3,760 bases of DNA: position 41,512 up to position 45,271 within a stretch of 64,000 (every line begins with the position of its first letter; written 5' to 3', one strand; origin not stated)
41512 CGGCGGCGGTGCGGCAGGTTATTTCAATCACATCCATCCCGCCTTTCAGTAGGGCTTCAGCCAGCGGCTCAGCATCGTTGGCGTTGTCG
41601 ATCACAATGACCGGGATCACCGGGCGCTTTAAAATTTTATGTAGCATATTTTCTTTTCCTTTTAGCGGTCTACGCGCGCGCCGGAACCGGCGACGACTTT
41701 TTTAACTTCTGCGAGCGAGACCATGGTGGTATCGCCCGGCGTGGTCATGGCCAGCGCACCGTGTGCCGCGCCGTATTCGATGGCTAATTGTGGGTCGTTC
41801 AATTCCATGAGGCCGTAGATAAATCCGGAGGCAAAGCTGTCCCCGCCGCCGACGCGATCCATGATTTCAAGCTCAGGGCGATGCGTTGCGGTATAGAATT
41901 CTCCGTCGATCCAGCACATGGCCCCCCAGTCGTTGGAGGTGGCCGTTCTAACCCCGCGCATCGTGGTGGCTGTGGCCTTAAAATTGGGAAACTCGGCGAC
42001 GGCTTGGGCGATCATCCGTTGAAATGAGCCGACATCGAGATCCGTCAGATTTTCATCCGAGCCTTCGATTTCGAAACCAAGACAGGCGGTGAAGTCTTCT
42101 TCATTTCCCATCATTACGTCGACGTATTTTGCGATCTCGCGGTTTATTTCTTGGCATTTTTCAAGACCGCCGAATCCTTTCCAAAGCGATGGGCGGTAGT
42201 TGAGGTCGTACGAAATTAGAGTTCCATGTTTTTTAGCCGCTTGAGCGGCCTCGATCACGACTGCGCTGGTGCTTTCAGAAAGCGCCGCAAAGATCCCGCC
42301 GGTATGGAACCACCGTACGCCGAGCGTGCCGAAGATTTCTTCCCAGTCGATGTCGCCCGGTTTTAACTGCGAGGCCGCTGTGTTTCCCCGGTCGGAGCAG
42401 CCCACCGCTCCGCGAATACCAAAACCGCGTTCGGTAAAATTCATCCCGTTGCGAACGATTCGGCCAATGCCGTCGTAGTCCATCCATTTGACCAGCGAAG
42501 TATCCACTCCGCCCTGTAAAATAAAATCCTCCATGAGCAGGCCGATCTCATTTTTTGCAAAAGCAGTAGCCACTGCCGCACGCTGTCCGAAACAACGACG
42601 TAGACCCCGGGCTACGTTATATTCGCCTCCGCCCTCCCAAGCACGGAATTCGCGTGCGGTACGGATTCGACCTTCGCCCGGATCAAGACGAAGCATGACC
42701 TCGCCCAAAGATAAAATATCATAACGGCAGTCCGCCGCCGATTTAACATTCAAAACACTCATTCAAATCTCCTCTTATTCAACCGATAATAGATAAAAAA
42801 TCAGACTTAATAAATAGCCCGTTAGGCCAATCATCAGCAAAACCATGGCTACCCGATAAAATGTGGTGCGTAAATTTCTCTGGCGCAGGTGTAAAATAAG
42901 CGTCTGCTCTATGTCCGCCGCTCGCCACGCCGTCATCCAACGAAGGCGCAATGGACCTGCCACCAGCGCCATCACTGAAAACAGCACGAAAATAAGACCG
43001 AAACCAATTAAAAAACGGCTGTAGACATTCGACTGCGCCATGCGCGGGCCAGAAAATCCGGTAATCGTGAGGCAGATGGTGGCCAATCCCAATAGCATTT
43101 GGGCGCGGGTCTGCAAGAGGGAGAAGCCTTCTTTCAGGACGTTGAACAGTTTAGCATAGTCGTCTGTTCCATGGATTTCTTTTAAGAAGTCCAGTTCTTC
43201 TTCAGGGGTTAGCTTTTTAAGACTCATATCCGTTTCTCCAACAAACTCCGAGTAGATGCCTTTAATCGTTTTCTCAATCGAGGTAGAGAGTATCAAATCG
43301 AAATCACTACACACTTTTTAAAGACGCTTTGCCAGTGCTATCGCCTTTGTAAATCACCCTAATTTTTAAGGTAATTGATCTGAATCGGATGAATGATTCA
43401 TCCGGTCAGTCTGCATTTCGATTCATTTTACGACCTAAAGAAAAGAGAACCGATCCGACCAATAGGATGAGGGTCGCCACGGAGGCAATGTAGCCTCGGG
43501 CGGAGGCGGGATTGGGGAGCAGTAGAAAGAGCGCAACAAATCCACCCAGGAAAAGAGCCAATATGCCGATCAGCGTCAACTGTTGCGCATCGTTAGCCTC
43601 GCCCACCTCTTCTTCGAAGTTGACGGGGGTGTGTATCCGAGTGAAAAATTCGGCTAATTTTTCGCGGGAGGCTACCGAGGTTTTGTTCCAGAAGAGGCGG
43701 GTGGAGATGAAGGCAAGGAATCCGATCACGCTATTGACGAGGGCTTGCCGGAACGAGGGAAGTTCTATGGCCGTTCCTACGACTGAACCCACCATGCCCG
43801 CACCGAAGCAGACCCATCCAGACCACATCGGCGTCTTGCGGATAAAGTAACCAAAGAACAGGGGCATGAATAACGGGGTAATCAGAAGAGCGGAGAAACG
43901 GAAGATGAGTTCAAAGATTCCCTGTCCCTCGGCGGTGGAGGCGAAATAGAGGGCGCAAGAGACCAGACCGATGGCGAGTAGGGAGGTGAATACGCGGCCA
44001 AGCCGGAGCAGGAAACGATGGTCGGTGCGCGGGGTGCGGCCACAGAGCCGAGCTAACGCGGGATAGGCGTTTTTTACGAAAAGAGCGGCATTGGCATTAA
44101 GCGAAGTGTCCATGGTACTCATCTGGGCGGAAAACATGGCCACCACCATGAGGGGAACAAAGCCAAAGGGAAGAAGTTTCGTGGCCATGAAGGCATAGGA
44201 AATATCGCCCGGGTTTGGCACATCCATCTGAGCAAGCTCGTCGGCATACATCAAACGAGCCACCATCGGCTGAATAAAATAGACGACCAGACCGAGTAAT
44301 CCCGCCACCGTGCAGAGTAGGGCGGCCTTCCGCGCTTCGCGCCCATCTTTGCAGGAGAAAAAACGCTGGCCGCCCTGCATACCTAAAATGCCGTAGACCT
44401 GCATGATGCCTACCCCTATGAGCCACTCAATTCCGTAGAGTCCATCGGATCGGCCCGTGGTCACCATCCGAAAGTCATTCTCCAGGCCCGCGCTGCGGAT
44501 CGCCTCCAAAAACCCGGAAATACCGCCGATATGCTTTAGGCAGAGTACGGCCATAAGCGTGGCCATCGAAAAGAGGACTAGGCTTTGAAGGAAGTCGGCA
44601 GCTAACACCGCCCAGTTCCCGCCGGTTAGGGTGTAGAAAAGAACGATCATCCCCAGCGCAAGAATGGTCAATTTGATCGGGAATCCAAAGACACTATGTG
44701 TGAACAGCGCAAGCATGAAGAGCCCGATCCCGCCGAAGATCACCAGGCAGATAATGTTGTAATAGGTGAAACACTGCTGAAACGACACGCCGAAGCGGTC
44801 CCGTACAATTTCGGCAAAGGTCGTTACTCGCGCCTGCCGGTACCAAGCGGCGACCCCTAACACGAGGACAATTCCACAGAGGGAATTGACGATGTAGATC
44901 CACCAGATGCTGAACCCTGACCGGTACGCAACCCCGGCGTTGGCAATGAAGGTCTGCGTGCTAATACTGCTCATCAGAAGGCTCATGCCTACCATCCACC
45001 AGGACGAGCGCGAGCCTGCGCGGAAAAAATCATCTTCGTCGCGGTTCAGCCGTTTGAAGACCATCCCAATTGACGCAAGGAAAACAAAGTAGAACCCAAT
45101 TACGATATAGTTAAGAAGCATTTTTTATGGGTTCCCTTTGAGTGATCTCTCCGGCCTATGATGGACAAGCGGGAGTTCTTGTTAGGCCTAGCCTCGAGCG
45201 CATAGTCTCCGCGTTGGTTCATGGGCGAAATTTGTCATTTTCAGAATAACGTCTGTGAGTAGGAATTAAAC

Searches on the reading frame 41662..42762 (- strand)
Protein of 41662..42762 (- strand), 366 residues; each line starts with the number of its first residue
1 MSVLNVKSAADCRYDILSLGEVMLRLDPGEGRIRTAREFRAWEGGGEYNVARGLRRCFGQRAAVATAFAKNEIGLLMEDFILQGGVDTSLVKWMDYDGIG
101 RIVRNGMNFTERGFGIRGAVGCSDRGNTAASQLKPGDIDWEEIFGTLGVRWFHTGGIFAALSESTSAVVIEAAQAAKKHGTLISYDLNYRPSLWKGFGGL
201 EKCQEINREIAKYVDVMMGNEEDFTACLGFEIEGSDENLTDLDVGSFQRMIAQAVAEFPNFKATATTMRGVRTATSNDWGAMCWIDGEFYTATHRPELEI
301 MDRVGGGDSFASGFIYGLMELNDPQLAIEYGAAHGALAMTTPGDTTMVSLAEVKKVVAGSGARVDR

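Call 10: search_protein_families(library=ncbifam, proteins=[window:41662-42762:-], max_evalue=0.00001)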
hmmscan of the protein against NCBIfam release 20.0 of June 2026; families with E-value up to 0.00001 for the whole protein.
window:41662-42762:- (366 aa): 12 families
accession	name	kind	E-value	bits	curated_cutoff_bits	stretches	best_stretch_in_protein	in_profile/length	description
NF041633.1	trifunc_aldol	exception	4.6e-79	266.4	700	1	13-364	241-578/580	KHG/KDPG aldolase/sugar kinase fusion protein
NF041332.1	KDG_KDGal_kin_Halo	equivalog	2.5e-40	138.9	440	1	15-365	3-319/320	bifunctional 2-dehydro-3-deoxygluconokinase/2-dehydro-3-deoxygalactonokinase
TIGR04382.1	myo_inos_iolC_N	equivalog_domain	4.8e-30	104.9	300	1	14-355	2-307/309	5-dehydro-2-deoxygluconokinase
NF040938.1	KDG_KDGal_kin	equivalog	2.8e-21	75.9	400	1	17-349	2-294/305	bifunctional 2-dehydro-3-deoxygluconokinase/2-dehydro-3-deoxygalactonokinase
NF006957.1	PRK09434.1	equivalog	1.6e-11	44.3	450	1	43-347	26-295/302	fructokinase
NF007321.0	PRK09813.1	equivalog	5.7e-11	42.4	247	1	262-340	179-256/261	fructoselysine 6-kinase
NF047869.1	myo_kin_aldol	exception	7.1e-11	41.2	600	1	10-354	3-328/586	bifunctional 5-dehydro-2-deoxygluconokinase/5-dehydro-2-deoxyphosphogluconate aldolase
NF053626.1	RibKinHalex1628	equivalog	1.8e-09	37.5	330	1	297-357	229-291/293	ATP-dependent ribose-1-phosphate kinase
TIGR03168.1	1-PFK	subfamily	1.5e-07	30.6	216.4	1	283-356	226-298/305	hexose kinase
TIGR03828.1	pfkB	equivalog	2.8e-07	29.9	292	1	282-356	225-298/305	1-phosphofructokinase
NF041134.1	R1P_kin_Thcocales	equivalog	1.4e-06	28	500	0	274-356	198-281/291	ADP-dependent ribose-1-phosphate kinase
NF052444.1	DhDoxglucKinKdgK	equivalog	1.5e-06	27.8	400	0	154-218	131-193/303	2-dehydro-3-deoxygluconokinase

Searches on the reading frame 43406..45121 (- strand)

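Call 10: search_protein_families(library=ncbifam, proteins=[window:43406-45121:-], max_evalue=0.00001)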
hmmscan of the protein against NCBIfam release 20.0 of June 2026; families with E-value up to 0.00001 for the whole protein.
window:43406-45121:- (571 aa): 6 families
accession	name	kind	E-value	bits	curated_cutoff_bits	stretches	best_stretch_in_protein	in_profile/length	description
TIGR00813.1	sss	superfamily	6.3e-46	157.2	184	1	32-430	1-399/411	sodium/solute symporter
NF007790.0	PRK10484.1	equivalog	5e-27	94.9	401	1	11-450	14-452/527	solute:sodium symporter family transporter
TIGR02121.1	Na_Pro_sym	equivalog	6.8e-15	54.7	515.5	1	5-391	4-382/488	sodium/proline symporter PutP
TIGR02119.1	panF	equivalog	3.2e-13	49.5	328.05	1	7-357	8-355/471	sodium/pantothenate symporter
NF006903.2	PRK09395.1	subfamily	6.3e-07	28.1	750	1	4-283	34-316/552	cation/acetate symporter ActP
TIGR02711.1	symport_actP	equivalog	4.7e-06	25.6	1099.25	1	12-282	42-312/549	cation/acetate symporter ActP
